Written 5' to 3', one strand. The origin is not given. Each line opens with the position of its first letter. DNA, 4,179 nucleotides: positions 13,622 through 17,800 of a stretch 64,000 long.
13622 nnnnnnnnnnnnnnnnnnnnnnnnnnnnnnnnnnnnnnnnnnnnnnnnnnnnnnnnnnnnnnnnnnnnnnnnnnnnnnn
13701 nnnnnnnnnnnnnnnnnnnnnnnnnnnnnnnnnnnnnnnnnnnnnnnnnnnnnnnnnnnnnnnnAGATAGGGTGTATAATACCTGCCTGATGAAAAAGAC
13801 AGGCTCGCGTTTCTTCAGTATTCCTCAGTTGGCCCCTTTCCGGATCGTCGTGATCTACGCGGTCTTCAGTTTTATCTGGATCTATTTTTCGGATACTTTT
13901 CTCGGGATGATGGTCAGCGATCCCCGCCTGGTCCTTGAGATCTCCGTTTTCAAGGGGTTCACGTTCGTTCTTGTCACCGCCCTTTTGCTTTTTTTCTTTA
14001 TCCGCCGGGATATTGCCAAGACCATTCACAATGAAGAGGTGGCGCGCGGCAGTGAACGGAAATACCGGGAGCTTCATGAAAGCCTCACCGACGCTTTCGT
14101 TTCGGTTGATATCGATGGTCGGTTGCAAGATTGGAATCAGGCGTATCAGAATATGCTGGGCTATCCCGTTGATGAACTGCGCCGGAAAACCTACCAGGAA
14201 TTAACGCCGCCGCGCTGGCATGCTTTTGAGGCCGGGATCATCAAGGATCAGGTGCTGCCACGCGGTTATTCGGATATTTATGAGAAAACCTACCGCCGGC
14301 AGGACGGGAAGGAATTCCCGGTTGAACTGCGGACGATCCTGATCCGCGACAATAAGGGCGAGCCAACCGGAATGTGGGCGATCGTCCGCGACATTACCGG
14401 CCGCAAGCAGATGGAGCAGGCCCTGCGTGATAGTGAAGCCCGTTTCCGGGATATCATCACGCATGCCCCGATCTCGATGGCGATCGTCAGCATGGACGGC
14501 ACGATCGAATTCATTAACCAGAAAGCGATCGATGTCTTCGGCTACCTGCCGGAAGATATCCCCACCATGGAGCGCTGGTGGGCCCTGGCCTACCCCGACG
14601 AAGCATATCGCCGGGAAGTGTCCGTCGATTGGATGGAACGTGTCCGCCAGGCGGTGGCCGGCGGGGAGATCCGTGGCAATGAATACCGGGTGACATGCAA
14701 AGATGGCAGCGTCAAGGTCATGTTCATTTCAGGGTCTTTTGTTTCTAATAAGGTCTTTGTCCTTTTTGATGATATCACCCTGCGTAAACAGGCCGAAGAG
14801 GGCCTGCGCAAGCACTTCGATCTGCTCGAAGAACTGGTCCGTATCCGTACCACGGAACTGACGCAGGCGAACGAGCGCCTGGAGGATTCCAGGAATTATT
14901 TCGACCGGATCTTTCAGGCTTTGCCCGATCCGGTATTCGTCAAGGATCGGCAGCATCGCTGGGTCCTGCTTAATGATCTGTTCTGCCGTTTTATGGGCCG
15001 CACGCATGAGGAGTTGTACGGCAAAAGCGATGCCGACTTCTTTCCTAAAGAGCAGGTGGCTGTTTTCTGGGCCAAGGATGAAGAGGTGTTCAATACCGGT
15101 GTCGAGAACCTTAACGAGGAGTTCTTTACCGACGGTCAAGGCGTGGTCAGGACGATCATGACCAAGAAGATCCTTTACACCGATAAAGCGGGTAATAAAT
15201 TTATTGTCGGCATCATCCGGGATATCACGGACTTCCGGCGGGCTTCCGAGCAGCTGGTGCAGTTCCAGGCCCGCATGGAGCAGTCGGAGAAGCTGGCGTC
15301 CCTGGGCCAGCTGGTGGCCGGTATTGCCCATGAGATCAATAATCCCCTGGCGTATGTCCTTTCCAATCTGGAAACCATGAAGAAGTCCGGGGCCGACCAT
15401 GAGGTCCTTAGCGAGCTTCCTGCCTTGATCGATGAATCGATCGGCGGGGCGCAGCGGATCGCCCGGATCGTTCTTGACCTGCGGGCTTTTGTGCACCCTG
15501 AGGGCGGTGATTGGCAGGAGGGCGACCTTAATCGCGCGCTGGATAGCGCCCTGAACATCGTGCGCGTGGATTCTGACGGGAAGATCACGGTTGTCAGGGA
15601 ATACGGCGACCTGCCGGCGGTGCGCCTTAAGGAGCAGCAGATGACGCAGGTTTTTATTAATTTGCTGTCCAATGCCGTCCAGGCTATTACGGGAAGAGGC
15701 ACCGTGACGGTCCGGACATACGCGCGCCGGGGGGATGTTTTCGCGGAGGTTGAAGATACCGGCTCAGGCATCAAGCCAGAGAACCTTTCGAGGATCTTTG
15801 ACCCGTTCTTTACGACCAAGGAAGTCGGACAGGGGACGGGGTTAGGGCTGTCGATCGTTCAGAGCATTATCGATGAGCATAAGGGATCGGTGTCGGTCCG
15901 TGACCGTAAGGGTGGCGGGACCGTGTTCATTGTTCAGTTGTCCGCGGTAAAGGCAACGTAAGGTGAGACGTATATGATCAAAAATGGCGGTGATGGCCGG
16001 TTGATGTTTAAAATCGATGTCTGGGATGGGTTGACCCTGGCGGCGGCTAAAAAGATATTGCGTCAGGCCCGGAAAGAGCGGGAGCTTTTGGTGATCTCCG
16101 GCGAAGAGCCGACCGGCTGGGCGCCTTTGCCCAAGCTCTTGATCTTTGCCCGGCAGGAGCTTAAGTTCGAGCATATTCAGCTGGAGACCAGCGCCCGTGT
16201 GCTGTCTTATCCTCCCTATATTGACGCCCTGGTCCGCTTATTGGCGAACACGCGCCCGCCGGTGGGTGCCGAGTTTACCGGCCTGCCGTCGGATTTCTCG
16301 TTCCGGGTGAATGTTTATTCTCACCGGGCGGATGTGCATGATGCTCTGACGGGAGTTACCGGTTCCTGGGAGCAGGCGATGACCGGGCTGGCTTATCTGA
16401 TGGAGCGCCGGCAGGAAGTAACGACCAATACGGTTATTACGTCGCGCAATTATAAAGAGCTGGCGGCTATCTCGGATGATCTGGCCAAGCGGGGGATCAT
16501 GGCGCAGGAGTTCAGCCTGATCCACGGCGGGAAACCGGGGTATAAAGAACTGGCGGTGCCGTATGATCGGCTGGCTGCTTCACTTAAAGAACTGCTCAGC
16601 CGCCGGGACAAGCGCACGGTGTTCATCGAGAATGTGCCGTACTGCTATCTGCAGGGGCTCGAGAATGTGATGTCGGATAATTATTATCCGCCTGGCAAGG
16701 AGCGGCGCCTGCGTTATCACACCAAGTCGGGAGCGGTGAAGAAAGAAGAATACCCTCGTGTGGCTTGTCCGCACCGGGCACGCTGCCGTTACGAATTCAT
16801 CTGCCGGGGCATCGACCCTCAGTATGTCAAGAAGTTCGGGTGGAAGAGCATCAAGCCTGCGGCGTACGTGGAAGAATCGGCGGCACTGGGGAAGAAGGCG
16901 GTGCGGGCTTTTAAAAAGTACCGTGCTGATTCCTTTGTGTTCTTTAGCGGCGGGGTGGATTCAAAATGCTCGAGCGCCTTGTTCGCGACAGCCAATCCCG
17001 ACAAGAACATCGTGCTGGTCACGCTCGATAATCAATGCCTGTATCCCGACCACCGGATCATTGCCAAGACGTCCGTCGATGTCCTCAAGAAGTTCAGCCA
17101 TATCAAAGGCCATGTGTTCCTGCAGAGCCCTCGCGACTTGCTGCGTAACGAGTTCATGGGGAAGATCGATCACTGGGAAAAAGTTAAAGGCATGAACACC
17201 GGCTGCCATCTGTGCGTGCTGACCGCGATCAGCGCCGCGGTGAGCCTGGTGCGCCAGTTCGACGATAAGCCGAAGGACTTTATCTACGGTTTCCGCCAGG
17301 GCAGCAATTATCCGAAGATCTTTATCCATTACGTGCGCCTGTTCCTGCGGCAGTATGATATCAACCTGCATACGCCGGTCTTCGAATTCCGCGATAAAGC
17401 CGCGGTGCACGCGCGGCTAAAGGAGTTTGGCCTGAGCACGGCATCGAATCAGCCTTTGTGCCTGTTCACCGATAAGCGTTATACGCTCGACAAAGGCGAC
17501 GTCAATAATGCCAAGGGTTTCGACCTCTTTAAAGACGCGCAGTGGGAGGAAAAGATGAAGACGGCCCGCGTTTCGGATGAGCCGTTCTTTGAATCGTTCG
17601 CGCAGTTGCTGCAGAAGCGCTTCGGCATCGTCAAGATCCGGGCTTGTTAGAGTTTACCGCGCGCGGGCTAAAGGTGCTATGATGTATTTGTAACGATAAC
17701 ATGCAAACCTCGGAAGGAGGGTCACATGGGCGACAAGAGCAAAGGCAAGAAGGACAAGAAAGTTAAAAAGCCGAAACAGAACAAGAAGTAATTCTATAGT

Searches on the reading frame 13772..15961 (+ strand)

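Call 5: search_protein_families(library=pfam, proteins=[window:13772-15961:+], max_evalue=0.1)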
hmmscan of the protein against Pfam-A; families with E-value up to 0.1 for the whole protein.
window:13772-15961:+ (729 aa): 12 families
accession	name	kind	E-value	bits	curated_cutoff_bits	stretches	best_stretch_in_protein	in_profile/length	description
PF00989.32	PAS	-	1.6e-32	112.3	22.6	2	97-208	2-113/113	PAS fold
PF08448.16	PAS_4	-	2.2e-32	112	23.1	3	381-490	1-110/110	PAS fold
PF13426.13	PAS_9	-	4e-28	98.1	27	3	107-209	2-102/103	PAS domain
PF02518.31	HATPase_c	-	1e-25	90.8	26.4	1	621-724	3-108/111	Histidine kinase-, DNA gyrase B-, and HSP90-like ATPase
PF13188.13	PAS_8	-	1.3e-17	63.5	21.8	3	223-269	1-46/65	PAS domain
PF08447.18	PAS_3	-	3.7e-15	56.4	25.6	2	247-325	3-76/89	PAS fold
PF00512.31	HisKA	-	2.9e-09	37.3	26.9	1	511-577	2-64/66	His Kinase A (phospho-acceptor) domain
PF12860.13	PAS_7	-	2.6e-07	31.2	27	1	104-216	3-115/115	PAS fold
PF14501.12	HATPase_c_5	-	1.1e-05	25.7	22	1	620-710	2-89/102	GHKL domain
PF24820.1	Diguanyl_cycl_sensor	-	0.00011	22.5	28.1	0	231-324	4-96/109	Diguanylate cyclase-like sensor domain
PF13581.12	HATPase_c_2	-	0.01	16.3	27.4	1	633-718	41-123/127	Histidine kinase-like ATPase domain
PF13589.12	HATPase_c_3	-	0.099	13.1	25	0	625-677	4-55/137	Histidine kinase-, DNA gyrase B-, and HSP90-like ATPase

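Call 6: search_protein_families(library=ncbifam, proteins=[window:13772-15961:+], max_evalue=0.1)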
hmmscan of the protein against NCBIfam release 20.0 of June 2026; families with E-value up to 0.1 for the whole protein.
window:13772-15961:+ (729 aa): 94 families (the best 25 are shown)
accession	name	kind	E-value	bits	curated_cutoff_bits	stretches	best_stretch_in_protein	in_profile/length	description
NF008468.0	PRK11360.1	equivalog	4e-76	256.7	646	2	367-725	260-608/616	two-component system sensor histidine kinase AtoS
NF038348.1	T2SS_HK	subfamily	1.3e-70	238.4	450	2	546-724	394-572/574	histidine kinase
NF052574.1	HisKinEspCMyxo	equivalog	1.3e-67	228.7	1200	2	392-727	305-639/785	serine histidine kinase EspC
NF052573.1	HisKinEspAMyxo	equivalog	3e-62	210.7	1400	2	377-727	256-613/755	serine histidine kinase EspA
TIGR00229.1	sensory_box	domain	1.5e-56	189.9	22.9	3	94-218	3-126/126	PAS domain S-box protein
NF007688.0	PRK10364.1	equivalog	9e-49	166.4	479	1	489-724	218-450/460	two-component system sensor histidine kinase ZraS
NF047874.1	MASE3_PAS_HK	subfamily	2.5e-48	165.3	560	4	621-725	517-625/655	MASE3 domain-containing sensor histidine kinase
NF046044.1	PnpS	equivalog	1.6e-44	152.5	400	3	351-723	31-389/390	two-component system histidine kinase PnpS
NF041777.1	sens_FixL_Rhizob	equivalog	2.1e-43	148.7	850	2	471-726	222-482/485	sensor protein FixL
NF010411.0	PRK13837.1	equivalog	1.2e-40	139.3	647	1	482-723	421-673/828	two-component system VirA-like sensor kinase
NF047497.1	HK_LIC_12097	equivalog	3.7e-39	134.5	500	1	411-722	57-363/367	LIC_12097 family sensor histidine kinase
NF008302.0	PRK11091.1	equivalog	1.7e-38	132.3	838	3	613-726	387-506/779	aerobic respiration two-component sensor histidine kinase ArcB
NF046020.1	HisKinCckABruc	equivalog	6.4e-37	126.9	1000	2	497-723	466-705/868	cell cycle histidine kinase CckA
TIGR02966.1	phoR_proteo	equivalog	7.2e-36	123.9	334.2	1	374-722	5-332/333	phosphate regulon sensor histidine kinase PhoR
NF046026.1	HisKinCckACaul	equivalog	5.9e-31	107.3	1000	1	497-725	288-532/678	cell cycle histidine kinase CckA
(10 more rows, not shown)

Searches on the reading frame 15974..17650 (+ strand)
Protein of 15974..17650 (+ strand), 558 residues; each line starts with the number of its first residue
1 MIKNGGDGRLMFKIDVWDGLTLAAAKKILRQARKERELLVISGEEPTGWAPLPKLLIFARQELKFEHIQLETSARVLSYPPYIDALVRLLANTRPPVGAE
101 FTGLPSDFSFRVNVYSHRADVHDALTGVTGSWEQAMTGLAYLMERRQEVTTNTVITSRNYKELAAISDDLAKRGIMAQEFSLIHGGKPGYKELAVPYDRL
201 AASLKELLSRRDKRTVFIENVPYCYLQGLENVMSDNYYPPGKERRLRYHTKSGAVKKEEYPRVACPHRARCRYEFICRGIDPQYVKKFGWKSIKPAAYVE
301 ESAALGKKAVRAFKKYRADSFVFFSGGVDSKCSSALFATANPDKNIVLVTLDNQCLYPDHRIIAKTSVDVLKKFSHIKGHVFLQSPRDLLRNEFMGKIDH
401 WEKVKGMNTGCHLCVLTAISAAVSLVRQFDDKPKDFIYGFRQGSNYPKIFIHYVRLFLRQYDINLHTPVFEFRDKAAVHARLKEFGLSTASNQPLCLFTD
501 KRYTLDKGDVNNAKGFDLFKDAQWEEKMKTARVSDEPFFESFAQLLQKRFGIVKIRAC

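Call 5: search_protein_families(library=pfam, proteins=[window:15974-17650:+], max_evalue=0.1)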
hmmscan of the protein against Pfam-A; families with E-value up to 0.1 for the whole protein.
window:15974-17650:+ (558 aa): 1 family
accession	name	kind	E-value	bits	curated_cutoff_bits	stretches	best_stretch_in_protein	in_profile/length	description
PF04055.27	Radical_SAM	-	4.2e-06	27.5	29.5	1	20-166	28-162/166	Radical SAM superfamily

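Call 6: search_protein_families(library=ncbifam, proteins=[window:15974-17650:+], max_evalue=0.1)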
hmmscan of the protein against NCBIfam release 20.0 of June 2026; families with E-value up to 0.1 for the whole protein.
window:15974-17650:+ (558 aa): 12 families
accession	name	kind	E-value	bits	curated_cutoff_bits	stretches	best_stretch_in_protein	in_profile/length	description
NF038332.1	rSAM_rare_HxsC4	exception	5.8e-18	65.1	500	1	23-295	49-334/335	radical SAM protein HxsC4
TIGR03977.1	rSAM_pair_HxsC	equivalog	1.3e-11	44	267.9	1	20-226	53-253/292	His-Xaa-Ser system radical SAM maturase HxsC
TIGR04545.1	rSAM_ahbD_hemeb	equivalog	2.2e-07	30.6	500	1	116-179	108-171/339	heme b synthase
TIGR04053.2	TIGR04053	equivalog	2.2e-07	30.5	395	1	114-187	117-191/366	TIGR04053 family radical SAM/SPASM domain-containing protein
TIGR04303.1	GeoRSP_rSAM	equivalog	2e-05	24.3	400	1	112-172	106-166/325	GeoRSP system radical SAM/SPASM protein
TIGR04054.1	rSAM_NirJ1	equivalog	0.0021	16.8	650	1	120-174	147-201/387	putative heme d1 biosynthesis radical SAM protein NirJ1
TIGR04051.1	rSAM_NirJ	equivalog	0.022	13.7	515.45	1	120-176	113-169/354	heme d1 biosynthesis radical SAM protein NirJ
NF049973.1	radical_Rv1681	equivalog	0.028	13.4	380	1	107-178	172-242/326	Rv1681 family radical SAM protein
TIGR04103.1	rSAM_nif11_3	equivalog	0.029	13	725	1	120-182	115-177/412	nif11-class peptide radical SAM maturase 3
TIGR04055.1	rSAM_NirJ2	equivalog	0.037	13.6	500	1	114-224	105-215/326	putative heme d1 biosynthesis radical SAM protein NirJ2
TIGR03961.1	rSAM_PTO1314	hypoth_equivalog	0.046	13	306.05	1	118-167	127-175/332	PTO1314 family radical SAM protein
TIGR04546.1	rSAM_ahbC_deAc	equivalog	0.068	12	650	0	119-176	149-206/390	12,18-didecarboxysiroheme deacetylase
